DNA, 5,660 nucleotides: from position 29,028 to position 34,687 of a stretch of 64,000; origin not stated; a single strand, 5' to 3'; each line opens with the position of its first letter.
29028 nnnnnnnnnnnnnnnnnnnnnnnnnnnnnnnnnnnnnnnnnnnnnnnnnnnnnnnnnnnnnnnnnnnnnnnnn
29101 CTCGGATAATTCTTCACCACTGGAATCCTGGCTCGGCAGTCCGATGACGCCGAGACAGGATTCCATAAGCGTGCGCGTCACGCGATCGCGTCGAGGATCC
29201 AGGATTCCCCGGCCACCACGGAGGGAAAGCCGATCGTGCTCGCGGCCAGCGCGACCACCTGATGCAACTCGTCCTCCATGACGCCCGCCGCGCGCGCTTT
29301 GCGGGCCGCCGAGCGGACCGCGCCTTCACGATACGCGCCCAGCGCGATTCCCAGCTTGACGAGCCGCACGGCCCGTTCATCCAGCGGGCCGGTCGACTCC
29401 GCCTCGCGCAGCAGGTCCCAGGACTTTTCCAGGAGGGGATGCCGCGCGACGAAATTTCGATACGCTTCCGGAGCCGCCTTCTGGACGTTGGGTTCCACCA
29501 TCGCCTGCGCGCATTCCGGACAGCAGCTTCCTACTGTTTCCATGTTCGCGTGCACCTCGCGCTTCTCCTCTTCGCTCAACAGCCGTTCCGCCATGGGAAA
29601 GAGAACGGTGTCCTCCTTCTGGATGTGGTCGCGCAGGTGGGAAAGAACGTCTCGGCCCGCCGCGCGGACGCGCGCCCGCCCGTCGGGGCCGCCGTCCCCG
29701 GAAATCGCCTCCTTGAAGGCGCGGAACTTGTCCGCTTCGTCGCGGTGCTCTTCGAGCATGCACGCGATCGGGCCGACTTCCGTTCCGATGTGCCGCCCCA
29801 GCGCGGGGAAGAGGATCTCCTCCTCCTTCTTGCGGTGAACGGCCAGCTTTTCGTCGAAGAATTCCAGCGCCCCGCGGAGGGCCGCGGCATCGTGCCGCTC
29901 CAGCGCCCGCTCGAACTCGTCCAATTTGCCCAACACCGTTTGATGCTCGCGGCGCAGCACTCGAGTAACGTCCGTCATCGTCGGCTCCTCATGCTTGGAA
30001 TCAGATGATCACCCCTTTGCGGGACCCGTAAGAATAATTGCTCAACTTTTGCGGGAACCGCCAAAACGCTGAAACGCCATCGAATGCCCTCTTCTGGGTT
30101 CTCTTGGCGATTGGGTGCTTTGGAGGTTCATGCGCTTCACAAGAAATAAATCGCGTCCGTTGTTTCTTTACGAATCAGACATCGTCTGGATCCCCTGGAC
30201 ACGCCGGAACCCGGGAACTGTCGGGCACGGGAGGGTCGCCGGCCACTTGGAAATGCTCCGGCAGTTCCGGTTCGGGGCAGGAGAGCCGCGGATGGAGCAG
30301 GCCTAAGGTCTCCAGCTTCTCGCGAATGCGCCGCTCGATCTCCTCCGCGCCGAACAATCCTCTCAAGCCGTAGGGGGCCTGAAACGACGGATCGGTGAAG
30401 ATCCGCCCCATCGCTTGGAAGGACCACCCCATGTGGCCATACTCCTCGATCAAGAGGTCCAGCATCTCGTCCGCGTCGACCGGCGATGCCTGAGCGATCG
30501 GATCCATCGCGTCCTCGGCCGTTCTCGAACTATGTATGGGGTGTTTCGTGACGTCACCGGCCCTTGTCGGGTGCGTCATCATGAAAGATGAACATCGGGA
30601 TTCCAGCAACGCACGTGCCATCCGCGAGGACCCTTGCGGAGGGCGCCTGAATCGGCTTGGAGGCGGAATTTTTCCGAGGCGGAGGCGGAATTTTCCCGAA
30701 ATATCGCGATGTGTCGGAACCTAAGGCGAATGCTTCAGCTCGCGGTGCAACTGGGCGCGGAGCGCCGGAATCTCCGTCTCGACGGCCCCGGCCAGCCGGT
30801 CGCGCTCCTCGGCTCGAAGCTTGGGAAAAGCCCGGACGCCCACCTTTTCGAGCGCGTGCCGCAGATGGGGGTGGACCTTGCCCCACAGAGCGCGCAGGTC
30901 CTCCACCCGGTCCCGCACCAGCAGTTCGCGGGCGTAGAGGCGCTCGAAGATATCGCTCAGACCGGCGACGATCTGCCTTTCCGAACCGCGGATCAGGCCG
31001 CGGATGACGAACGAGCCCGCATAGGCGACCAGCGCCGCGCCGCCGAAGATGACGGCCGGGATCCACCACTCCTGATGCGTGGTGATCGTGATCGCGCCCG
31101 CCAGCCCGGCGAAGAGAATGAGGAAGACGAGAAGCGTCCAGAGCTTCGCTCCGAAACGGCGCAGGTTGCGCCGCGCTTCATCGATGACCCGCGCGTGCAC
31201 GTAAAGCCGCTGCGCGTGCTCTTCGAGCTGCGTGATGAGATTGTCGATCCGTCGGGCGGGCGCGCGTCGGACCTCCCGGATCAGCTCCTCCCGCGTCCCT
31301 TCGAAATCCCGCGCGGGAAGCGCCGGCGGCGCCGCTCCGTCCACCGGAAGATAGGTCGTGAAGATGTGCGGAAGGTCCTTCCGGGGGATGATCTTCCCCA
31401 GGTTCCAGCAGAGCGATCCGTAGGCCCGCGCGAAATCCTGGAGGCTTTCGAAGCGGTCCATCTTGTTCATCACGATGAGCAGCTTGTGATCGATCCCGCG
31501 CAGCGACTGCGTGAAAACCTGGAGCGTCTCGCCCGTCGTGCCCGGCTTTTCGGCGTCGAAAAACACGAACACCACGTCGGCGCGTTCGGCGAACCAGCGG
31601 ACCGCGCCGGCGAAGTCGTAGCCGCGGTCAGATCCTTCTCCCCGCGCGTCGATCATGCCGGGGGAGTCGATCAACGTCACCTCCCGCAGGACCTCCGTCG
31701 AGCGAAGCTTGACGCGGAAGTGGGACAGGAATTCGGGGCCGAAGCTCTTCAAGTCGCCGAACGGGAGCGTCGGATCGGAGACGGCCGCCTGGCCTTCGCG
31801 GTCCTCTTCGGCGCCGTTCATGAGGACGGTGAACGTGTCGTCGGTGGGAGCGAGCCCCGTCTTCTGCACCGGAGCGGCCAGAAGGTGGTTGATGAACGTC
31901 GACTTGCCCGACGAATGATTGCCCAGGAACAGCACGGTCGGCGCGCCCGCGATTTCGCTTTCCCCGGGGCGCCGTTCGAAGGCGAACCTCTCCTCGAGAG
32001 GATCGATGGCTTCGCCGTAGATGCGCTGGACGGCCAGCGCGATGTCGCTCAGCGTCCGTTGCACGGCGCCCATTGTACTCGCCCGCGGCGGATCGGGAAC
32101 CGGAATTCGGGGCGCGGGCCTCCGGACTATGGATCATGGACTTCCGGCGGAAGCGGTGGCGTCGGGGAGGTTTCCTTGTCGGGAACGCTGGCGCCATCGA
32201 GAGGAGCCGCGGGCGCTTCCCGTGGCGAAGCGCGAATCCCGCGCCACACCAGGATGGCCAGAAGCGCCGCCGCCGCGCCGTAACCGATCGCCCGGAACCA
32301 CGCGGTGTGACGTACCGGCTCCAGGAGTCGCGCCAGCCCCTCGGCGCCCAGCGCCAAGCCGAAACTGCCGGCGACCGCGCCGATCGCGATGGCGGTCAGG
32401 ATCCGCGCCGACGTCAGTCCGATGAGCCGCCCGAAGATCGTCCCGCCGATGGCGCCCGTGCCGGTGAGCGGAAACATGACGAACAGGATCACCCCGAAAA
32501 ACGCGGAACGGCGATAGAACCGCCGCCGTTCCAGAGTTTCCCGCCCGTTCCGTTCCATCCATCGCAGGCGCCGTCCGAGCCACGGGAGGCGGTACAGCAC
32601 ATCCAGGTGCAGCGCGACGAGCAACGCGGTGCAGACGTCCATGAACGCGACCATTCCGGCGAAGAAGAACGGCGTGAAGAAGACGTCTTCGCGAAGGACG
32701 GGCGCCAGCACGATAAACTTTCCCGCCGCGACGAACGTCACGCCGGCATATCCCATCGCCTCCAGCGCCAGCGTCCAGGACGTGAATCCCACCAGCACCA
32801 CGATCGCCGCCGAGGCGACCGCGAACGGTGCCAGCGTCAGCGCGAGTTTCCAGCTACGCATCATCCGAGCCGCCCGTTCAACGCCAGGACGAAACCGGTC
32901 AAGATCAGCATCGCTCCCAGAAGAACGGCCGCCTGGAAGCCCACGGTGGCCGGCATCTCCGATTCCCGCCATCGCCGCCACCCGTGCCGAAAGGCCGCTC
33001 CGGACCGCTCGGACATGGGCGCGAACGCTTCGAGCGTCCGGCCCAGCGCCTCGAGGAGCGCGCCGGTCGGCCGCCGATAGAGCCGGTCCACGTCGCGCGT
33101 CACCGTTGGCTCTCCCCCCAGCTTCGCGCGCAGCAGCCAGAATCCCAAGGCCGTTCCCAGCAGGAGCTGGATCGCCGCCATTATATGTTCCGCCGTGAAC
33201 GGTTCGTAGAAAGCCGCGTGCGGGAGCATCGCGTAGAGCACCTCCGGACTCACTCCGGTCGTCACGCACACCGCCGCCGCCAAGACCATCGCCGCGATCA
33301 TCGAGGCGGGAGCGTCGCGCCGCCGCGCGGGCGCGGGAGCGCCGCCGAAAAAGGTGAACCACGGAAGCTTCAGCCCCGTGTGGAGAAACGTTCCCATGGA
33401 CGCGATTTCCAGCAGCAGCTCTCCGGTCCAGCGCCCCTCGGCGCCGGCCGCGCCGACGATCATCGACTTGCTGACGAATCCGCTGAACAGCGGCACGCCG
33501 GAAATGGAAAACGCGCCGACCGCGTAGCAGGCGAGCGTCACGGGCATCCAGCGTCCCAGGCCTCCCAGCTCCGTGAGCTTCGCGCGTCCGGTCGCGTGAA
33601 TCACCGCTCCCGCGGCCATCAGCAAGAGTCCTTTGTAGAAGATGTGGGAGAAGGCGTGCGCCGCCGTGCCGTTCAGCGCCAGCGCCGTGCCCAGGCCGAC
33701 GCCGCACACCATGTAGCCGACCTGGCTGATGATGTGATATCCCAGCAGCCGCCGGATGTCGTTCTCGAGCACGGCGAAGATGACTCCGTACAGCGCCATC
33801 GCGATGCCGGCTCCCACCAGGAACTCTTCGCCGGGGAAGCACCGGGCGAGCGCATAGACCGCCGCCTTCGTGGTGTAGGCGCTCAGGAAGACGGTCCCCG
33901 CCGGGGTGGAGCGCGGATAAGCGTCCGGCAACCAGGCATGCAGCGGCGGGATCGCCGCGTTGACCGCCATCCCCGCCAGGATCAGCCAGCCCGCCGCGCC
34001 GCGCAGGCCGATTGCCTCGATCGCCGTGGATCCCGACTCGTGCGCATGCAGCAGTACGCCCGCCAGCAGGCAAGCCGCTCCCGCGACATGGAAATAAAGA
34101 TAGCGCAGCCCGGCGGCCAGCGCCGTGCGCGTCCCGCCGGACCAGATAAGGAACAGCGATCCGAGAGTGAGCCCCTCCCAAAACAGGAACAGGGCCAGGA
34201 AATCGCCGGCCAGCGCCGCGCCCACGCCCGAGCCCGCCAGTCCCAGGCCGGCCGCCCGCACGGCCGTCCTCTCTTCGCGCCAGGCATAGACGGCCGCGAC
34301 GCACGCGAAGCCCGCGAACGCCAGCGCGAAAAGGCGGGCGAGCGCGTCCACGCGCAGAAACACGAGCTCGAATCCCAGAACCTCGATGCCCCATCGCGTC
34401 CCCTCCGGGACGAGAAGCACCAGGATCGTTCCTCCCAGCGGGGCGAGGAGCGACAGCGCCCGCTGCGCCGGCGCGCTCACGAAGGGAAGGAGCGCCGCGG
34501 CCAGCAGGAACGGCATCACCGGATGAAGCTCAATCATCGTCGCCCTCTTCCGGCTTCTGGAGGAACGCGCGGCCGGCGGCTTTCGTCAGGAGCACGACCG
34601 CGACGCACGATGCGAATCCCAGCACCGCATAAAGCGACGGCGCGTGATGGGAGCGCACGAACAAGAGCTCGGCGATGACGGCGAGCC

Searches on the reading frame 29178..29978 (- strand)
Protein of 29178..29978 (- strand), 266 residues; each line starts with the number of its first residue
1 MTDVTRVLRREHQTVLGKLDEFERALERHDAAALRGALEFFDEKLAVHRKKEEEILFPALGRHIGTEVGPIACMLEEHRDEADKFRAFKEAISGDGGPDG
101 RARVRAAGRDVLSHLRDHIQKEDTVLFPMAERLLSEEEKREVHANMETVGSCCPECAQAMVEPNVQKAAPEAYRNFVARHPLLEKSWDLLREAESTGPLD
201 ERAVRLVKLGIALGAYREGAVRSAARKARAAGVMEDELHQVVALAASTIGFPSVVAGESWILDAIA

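Call 73: search_protein_families(library=pfam, proteins=[window:29178-29978:-], max_evalue=0.001)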
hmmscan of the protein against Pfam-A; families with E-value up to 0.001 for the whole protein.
window:29178-29978:- (266 aa): 2 families
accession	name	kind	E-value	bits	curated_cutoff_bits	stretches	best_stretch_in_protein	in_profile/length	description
PF01814.28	Hemerythrin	-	8.6e-21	75.2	25.3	1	4-130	2-127/127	Hemerythrin HHE cation binding domain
PF02627.25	CMD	-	2.3e-07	31.1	23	1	182-257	2-78/84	Carboxymuconolactone decarboxylase family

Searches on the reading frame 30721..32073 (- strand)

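Call 73: search_protein_families(library=pfam, proteins=[window:30721-32073:-], max_evalue=0.001)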
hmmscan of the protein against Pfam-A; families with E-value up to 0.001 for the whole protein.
window:30721-32073:- (450 aa): 3 families
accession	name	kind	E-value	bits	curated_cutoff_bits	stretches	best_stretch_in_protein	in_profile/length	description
PF00350.29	Dynamin_N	-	4.3e-13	50.1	27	1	47-204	1-167/168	Dynamin family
PF01926.29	MMR_HSR1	-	4.6e-07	30.4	21.9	1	47-204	2-113/113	50S ribosome-binding GTPase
PF00009.33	GTP_EFTU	-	4.1e-06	26.9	26.5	1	46-210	5-138/188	Elongation factor Tu GTP binding domain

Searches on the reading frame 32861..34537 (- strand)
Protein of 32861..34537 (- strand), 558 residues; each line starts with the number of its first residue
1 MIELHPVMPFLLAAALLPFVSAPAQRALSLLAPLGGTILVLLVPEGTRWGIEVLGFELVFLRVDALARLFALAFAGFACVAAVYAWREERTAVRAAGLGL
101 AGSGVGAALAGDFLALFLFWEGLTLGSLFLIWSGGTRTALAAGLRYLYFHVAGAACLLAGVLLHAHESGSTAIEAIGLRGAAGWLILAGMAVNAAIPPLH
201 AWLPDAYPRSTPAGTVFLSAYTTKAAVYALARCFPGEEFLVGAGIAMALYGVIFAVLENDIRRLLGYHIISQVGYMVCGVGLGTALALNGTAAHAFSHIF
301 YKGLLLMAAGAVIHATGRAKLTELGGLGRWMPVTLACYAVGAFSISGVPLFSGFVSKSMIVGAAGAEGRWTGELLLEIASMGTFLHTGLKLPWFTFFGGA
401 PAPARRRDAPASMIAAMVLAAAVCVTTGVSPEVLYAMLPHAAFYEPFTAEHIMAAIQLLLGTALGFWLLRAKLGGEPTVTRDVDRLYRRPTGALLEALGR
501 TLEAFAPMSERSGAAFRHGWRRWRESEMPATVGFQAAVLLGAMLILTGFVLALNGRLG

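Call 73: search_protein_families(library=pfam, proteins=[window:32861-34537:-], max_evalue=0.001)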
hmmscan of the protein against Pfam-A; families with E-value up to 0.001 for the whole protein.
window:32861-34537:- (558 aa): 1 family
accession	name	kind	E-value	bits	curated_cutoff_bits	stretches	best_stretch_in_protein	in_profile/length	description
PF00361.26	Proton_antipo_M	-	1.1e-40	140.1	21.5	1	110-374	1-285/294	NADH:quinone oxidoreductase/Mrp antiporter, TM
